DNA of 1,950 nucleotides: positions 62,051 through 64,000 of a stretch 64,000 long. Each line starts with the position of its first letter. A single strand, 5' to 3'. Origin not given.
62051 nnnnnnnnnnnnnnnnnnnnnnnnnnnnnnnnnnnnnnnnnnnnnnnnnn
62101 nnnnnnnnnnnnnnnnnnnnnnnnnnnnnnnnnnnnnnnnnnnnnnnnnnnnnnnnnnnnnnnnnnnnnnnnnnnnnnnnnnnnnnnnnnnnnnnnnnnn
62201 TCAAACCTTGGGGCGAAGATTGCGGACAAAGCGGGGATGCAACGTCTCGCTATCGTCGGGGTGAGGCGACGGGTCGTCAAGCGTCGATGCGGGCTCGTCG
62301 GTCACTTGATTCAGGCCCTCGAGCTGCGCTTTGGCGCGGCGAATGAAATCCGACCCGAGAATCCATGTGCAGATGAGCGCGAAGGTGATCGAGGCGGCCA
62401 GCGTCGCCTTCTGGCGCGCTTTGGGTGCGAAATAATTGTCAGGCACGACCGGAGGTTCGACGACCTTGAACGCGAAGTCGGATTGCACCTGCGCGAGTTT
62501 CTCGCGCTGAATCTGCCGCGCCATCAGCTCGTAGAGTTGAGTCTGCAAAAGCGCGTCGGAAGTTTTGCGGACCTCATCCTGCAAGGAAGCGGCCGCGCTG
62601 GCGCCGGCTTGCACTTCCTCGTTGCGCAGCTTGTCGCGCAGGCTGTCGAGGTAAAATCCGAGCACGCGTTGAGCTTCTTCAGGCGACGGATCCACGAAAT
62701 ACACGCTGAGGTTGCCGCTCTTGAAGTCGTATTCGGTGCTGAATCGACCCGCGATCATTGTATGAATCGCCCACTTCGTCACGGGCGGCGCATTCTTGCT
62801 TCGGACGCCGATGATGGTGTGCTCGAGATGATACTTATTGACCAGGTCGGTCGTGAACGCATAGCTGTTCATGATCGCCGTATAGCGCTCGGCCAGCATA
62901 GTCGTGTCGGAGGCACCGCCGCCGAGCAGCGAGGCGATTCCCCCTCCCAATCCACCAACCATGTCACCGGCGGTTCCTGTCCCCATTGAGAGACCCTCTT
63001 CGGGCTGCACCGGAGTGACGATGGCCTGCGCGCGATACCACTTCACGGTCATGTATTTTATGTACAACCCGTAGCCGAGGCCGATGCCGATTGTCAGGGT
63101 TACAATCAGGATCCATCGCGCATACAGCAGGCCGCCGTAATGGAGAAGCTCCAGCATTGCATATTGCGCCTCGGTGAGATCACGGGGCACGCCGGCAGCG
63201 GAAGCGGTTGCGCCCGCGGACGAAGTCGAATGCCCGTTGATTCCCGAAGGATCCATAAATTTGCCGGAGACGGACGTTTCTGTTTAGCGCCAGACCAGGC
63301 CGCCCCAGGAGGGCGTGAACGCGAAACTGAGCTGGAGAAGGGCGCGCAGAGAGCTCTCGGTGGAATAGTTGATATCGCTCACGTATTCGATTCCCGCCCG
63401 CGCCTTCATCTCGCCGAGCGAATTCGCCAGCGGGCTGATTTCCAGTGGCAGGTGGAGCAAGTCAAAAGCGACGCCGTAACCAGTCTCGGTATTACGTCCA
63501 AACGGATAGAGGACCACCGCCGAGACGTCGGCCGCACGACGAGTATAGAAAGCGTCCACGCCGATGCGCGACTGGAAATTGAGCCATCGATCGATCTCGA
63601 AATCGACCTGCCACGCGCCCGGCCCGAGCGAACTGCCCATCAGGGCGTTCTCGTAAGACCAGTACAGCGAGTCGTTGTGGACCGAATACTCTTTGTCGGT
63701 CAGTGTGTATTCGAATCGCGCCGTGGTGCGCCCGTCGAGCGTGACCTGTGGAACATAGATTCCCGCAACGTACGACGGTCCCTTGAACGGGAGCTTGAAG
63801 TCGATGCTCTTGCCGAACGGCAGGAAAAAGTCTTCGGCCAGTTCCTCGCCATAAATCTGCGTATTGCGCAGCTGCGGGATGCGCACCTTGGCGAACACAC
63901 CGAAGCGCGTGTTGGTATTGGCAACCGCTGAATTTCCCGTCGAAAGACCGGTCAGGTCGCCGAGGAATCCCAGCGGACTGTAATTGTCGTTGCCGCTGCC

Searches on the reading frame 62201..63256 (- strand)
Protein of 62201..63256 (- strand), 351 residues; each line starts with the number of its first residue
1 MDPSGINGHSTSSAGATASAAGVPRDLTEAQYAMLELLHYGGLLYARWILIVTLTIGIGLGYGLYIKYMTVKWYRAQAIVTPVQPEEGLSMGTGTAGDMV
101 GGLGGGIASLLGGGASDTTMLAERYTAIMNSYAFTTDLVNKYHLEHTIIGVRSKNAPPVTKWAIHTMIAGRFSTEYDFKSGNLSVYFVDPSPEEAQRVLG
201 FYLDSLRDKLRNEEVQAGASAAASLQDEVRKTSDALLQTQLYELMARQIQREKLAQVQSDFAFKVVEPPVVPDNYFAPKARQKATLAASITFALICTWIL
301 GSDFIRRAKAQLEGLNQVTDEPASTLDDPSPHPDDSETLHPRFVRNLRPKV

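Call 9: search_protein_families(library=pfam, proteins=[window:62201-63256:-], max_evalue=0.00001)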
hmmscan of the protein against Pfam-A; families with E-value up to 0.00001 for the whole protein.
window:62201-63256:- (351 aa): 0 families

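Call 23: search_protein_families(library=ncbifam, proteins=[window:62201-63256:-], max_evalue=0.01)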
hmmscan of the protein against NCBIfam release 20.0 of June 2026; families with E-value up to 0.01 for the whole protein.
window:62201-63256:- (351 aa): 0 families

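Call 43: search_protein_families(library=pfam, proteins=[window:62201-63256:-], max_evalue=0.1)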
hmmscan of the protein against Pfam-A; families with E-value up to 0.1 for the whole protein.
window:62201-63256:- (351 aa): 2 families
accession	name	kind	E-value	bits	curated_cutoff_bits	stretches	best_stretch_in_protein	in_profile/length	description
PF02706.20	Wzz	-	0.00054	20.6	25.5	1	37-138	5-87/91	Chain length determinant protein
PF13807.11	GNVR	-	0.039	14.3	27.7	0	226-291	4-69/82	G-rich domain on putative tyrosine kinase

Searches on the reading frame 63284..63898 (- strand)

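Call 43: search_protein_families(library=pfam, proteins=[window:63284-63898:-], max_evalue=0.1)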
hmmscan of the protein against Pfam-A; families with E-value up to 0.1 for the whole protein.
window:63284-63898:- (204 aa): 1 family
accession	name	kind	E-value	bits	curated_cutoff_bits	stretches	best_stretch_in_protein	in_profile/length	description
PF14052.12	Caps_assemb_Wzi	-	1.6e-12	47.6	30.1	1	4-126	218-343/392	Capsule assembly protein Wzi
